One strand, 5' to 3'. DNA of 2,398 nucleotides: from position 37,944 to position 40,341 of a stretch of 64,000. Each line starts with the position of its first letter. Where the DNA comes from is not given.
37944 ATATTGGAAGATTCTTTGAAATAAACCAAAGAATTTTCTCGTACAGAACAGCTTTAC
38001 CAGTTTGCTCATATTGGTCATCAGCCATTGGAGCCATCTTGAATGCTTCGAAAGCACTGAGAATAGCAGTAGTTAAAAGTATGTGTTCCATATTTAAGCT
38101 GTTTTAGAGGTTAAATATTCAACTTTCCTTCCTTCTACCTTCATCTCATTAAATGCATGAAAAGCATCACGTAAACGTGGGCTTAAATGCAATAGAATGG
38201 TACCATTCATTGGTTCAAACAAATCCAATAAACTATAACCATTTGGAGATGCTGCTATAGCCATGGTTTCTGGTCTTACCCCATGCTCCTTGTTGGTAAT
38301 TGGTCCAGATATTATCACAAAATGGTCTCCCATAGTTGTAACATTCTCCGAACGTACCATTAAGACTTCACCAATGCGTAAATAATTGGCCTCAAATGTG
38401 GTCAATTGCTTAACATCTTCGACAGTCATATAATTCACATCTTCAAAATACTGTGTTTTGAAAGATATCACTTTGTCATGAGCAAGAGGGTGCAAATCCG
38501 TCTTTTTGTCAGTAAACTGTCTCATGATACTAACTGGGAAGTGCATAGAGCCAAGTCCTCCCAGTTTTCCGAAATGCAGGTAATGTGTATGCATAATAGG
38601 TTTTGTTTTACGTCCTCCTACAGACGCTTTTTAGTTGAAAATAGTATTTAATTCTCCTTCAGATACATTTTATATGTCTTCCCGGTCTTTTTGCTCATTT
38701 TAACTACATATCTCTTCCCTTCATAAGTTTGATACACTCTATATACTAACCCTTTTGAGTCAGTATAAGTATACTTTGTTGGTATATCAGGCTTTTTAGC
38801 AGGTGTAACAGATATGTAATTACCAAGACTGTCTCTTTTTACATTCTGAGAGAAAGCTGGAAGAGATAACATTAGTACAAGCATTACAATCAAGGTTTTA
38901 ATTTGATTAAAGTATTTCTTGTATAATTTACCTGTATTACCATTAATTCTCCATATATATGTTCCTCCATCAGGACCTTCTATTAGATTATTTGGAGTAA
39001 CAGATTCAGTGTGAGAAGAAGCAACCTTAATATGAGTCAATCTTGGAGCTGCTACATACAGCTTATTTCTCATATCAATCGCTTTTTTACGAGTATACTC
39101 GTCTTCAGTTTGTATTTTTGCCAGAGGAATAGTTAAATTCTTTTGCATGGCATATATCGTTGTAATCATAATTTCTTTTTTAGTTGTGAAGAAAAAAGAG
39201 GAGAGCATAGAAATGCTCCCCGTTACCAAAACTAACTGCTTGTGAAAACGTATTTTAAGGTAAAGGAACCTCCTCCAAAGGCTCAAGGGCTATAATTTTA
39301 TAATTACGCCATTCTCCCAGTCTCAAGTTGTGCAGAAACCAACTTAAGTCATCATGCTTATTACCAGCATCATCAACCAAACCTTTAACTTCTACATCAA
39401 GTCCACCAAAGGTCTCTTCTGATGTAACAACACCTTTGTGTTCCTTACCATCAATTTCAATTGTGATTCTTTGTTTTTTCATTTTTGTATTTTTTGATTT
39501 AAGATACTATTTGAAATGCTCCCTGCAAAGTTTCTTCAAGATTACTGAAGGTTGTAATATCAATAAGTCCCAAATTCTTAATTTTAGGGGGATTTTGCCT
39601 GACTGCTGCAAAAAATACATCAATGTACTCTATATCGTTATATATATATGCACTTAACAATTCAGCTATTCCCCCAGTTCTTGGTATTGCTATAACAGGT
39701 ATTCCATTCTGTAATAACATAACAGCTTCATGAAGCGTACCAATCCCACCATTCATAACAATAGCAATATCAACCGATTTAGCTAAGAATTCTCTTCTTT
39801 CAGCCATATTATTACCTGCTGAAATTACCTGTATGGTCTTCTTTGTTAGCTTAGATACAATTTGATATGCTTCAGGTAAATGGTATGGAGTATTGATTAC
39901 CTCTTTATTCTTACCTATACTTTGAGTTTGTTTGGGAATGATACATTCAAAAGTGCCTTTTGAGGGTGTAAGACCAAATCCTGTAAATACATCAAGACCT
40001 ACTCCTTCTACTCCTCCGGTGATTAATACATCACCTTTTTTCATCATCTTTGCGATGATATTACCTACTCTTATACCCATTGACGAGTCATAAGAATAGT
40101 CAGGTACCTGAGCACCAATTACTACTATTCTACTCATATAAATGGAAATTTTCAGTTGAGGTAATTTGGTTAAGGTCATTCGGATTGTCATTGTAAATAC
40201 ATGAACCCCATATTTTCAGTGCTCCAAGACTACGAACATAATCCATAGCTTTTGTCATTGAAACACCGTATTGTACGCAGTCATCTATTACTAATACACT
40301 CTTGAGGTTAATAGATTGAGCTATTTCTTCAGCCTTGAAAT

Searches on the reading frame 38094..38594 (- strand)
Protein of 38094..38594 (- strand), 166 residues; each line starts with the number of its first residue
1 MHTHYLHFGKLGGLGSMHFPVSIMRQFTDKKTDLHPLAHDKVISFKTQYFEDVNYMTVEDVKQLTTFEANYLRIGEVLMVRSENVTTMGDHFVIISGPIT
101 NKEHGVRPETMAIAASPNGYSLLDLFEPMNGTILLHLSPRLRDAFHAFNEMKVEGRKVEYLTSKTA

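Call 3: search_protein_families(library=pfam, proteins=[window:38094-38594:-], max_evalue=1)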
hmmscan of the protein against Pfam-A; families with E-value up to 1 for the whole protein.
window:38094-38594:- (166 aa): 0 families

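Call 4: search_protein_families(library=phrogs, proteins=[window:38094-38594:-], max_evalue=0.1)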
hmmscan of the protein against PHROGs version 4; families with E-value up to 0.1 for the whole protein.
window:38094-38594:- (166 aa): 0 families

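Call 30: find_homologous_proteins(query=window:38094-38594:-, max_evalue=0.001)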
Query window:38094-38594:- (166 aa): 6 proteins with E <= 0.001 among 23 candidates.
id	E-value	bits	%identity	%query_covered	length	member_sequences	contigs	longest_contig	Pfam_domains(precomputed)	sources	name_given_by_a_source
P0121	1.7e-106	371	100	100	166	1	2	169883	-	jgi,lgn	jgi:hypothetical protein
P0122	5.0e-54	201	57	100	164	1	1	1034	-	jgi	-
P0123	7.6e-53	197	58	100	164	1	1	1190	-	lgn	-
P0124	9.5e-48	180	57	96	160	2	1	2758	-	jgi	-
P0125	4.4e-46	175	55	100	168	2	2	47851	-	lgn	-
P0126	2.8e-37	146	50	85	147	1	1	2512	-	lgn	-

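Call 40: search_protein_families(library=ncbifam, proteins=[window:38094-38594:-], max_evalue=0.01)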
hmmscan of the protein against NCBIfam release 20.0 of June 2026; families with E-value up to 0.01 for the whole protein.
window:38094-38594:- (166 aa): 0 families

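Call 41: search_protein_families(library=padloc, proteins=[window:38094-38594:-], max_evalue=0.01)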
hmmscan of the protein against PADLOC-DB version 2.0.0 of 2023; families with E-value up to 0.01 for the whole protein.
window:38094-38594:- (166 aa): 0 families

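Call 64: predict_structure(alignment_id=A4)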
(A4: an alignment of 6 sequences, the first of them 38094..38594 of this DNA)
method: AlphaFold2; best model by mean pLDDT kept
length: 166 residues; sequences in the alignment: 6
mean_pLDDT: 61.7   pTM: 0.56
mean pLDDT of the five models: 61.7, 58.7, 57.8, 56.0, 53.0
residues with pLDDT >= 90: 5; 70-90: 63; 50-70: 43; < 50: 55
segments of 3 or more residues with pLDDT < 50: 1-33, 37-42, 115-121, 163-166
pLDDT, mean of each block of 10 residues (from residue 1): 34 35 41 47 60 80 80 84 59 74 60 47 52 83 86 75 45
secondary structure, 60 per line:
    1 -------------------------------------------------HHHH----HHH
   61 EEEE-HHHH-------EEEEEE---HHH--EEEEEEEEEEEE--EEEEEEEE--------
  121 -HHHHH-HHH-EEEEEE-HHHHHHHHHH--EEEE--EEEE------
elements in order: H50-53 E61-64 H66-69 E77-82 E91-102 E105-112 H122-126 E132-137 H139-148 E151-154 E157-160

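Call 84: search_protein_representatives(alignment_id=A4)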
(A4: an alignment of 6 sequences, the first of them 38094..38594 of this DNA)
Query: 6 sequences, 165 profile positions. Proteins with E-value up to 0.001 (for the whole library): 148; up to 1e-10: 116; up to 1e-30: 8. The best 148 are listed.
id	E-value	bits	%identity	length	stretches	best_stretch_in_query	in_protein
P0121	8.5e-84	295.5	-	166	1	1-165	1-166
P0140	1.1e-69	249.6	-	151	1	14-165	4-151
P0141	1.0e-55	204.1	-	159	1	37-164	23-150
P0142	5.4e-40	153.0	-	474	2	44-154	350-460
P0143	7.8e-34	133.0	-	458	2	48-154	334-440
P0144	3.3e-31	124.5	-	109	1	55-154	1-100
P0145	3.5e-31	124.4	-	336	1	40-159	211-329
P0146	3.6e-31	124.3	-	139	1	47-159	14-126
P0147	5.2e-29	117.3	-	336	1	39-157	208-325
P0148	1.1e-28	116.3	-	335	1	41-152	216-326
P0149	2.1e-27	112.1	-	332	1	33-157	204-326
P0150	6.3e-26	107.3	-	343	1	43-158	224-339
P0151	6.4e-25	104.0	-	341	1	39-158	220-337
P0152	7.6e-25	103.8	-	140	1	42-157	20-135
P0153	1.8e-24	102.5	-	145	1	45-158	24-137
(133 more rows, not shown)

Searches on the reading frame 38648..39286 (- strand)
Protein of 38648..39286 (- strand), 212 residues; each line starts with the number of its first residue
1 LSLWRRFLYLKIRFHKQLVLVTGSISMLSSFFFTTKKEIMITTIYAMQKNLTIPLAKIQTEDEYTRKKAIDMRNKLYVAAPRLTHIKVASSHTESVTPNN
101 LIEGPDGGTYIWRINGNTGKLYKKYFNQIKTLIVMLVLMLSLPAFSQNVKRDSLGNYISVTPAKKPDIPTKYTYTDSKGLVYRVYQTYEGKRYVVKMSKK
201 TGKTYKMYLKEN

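Call 3: search_protein_families(library=pfam, proteins=[window:38648-39286:-], max_evalue=1)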
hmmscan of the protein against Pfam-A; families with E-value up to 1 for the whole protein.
window:38648-39286:- (212 aa): 3 families
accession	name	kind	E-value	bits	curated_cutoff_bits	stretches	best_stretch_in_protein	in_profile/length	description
PF20236.3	DUF6593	-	0.026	15.3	27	1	37-124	25-97/146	Family of unknown function (DUF6593)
PF13356.12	Arm-DNA-bind_3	-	0.074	13.6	27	1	164-206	10-45/83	Arm DNA-binding domain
PF03413.25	PepSY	-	0.4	11.5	24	0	172-203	22-55/60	Peptidase propeptide and YPEB domain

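Call 4: search_protein_families(library=phrogs, proteins=[window:38648-39286:-], max_evalue=0.1)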
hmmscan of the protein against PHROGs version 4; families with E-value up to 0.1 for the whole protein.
window:38648-39286:- (212 aa): 1 family
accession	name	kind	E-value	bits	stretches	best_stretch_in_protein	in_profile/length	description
phrog_16207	-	unknown function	1.4e-07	32.6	1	132-210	12-94/100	-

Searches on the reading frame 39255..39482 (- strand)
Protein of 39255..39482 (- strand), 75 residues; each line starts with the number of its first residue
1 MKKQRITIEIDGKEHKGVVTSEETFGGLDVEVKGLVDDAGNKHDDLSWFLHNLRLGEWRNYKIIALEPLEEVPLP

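Call 3: search_protein_families(library=pfam, proteins=[window:39255-39482:-], max_evalue=1)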
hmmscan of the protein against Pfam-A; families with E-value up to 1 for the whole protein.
window:39255-39482:- (75 aa): 0 families

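Call 4: search_protein_families(library=phrogs, proteins=[window:39255-39482:-], max_evalue=0.1)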
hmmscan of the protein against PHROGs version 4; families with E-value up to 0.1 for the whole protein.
window:39255-39482:- (75 aa): 0 families

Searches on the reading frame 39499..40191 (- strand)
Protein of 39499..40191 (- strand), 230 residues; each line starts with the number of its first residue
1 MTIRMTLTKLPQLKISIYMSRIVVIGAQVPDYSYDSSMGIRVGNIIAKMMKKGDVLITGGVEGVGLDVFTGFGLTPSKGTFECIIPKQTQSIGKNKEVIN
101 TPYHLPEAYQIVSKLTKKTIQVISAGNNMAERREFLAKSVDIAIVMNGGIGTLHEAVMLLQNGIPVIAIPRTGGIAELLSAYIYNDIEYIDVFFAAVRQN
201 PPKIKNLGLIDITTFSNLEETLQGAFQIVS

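Call 3: search_protein_families(library=pfam, proteins=[window:39499-40191:-], max_evalue=1)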
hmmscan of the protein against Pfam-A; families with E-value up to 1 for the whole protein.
window:39499-40191:- (230 aa): 5 families
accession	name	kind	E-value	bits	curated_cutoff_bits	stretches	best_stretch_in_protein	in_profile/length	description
PF18306.6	LDcluster4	-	5e-10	39.6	26.3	1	21-170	3-124/151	SLOG cluster4 family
PF03641.19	Lysine_decarbox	-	2.7e-05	24.8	27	1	115-161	28-74/131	Possible lysine decarboxylase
PF01513.26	NAD_kinase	-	0.0019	18.9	25.5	1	110-171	49-104/130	ATP-NAD kinase N-terminal domain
PF18171.6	LSDAT_prok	-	0.0022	17.7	25.4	1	138-186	122-169/195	SLOG in TRPM, prokaryote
PF18139.7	LSDAT_euk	-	0.0028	17.5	25.7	1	142-188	181-228/266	SLOG in TRPM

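Call 4: search_protein_families(library=phrogs, proteins=[window:39499-40191:-], max_evalue=0.1)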
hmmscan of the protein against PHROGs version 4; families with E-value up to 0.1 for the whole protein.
window:39499-40191:- (230 aa): 0 families

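Call 12: find_related_loci(query=window:39499-40191:-, collection=viral_contigs, flank=10000)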
Query window:39499-40191:- (230 aa) in viral_contigs; peptide patterns used: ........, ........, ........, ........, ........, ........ (x = any residue, [..] = any of these).
10 stretches matched a pattern, but none encodes a relative of the query by tblastn (E <= 1e-3).

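Call 37: search_dna_similar(query=window:39499-40137:-, collection=phages, mode=protein, max_evalue=0.001, max_rows=25)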
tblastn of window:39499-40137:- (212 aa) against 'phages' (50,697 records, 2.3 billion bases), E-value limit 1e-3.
No match.

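Call 40: search_protein_families(library=ncbifam, proteins=[window:39499-40137:-], max_evalue=0.01)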
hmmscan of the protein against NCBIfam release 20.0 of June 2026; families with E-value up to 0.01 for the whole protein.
window:39499-40137:- (212 aa): 2 families
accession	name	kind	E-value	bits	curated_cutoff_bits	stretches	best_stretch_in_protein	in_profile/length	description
TIGR00725.1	TIGR00725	hypoth_equivalog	3.9e-11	42.7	106.9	1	105-173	76-143/159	TIGR00725 family protein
TIGR00730.1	TIGR00730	subfamily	0.0023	17.7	96.35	1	99-139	78-114/178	TIGR00730 family Rossman fold protein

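Call 41: search_protein_families(library=padloc, proteins=[window:39499-40137:-], max_evalue=0.01)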
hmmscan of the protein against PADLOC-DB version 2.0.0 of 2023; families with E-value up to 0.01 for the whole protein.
window:39499-40137:- (212 aa): 0 families

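Call 46: search_solved_structures(query=window:39499-40137:-, max_evalue=1, show_alignments=2)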
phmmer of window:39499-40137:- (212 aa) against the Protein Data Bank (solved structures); distinct sequences matched with E-value up to 1: 28.
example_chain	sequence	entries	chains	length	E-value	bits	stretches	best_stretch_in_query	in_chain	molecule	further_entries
1rcu_A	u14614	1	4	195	0.033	17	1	107-173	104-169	conserved hypothetical protein VT76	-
8srj_A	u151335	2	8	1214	0.056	16.3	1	116-168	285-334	TRPM2 chanzyme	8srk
8srh_A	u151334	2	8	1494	0.067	16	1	116-168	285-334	TRPM2 chanzyme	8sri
8sr7_A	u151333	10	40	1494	0.067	16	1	116-168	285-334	TRPM2 Chanzyme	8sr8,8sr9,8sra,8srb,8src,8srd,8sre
6y01_AAA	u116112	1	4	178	0.12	15.2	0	114-171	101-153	p450 cytochrome, putative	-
8e6t_A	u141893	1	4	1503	0.25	14.1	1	114-179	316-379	Transient receptor potential cation channel subfamily M member 2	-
2a33_A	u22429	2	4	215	0.28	14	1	95-141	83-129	hypothetical protein | Uncharacterized protein At2g37210/T2N18.3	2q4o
5upy_A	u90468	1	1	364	0.34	13.7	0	121-169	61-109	Inosine-5'-monophosphate dehydrogenase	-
6mix_A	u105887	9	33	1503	0.34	13.7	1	114-164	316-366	Transient receptor potential cation channel subfamily M member 2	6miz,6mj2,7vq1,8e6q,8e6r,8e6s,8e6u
6puo_A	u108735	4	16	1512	0.34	13.7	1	114-164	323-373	Transient receptor potential cation channel subfamily M member 2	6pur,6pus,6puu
4q32_A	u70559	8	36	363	0.51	13.1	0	86-174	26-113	Inosine-5'-monophosphate dehydrogenase | Inosine-5'-monophosphate dehydrogenase,Inosine-5'-monophosphate dehydrogenase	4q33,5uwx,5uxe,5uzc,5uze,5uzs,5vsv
5abt_A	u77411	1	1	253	0.69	12.7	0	106-152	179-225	1-(5-PHOSPHORIBOSYL)-5-[(5-PHOSPHORIBOSYLAMINO) METHYLIDENE AMINO] IMIDAZOLE-4-CARBOXAMIDE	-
5g2w_A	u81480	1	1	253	0.71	12.7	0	106-152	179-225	1-(5-phosphoribosyl)-5-[(5-phosphoribosylamino)methylideneamino] imidazole-4-carboxamide i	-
5l9f_A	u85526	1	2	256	0.73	12.6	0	106-152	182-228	1-(5-phosphoribosyl)-5-[(5-phosphoribosylamino)methylideneamino] imidazole-4-carboxamide i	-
3jzd_A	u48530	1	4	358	0.73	12.6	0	111-164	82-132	Iron-containing alcohol dehydrogenase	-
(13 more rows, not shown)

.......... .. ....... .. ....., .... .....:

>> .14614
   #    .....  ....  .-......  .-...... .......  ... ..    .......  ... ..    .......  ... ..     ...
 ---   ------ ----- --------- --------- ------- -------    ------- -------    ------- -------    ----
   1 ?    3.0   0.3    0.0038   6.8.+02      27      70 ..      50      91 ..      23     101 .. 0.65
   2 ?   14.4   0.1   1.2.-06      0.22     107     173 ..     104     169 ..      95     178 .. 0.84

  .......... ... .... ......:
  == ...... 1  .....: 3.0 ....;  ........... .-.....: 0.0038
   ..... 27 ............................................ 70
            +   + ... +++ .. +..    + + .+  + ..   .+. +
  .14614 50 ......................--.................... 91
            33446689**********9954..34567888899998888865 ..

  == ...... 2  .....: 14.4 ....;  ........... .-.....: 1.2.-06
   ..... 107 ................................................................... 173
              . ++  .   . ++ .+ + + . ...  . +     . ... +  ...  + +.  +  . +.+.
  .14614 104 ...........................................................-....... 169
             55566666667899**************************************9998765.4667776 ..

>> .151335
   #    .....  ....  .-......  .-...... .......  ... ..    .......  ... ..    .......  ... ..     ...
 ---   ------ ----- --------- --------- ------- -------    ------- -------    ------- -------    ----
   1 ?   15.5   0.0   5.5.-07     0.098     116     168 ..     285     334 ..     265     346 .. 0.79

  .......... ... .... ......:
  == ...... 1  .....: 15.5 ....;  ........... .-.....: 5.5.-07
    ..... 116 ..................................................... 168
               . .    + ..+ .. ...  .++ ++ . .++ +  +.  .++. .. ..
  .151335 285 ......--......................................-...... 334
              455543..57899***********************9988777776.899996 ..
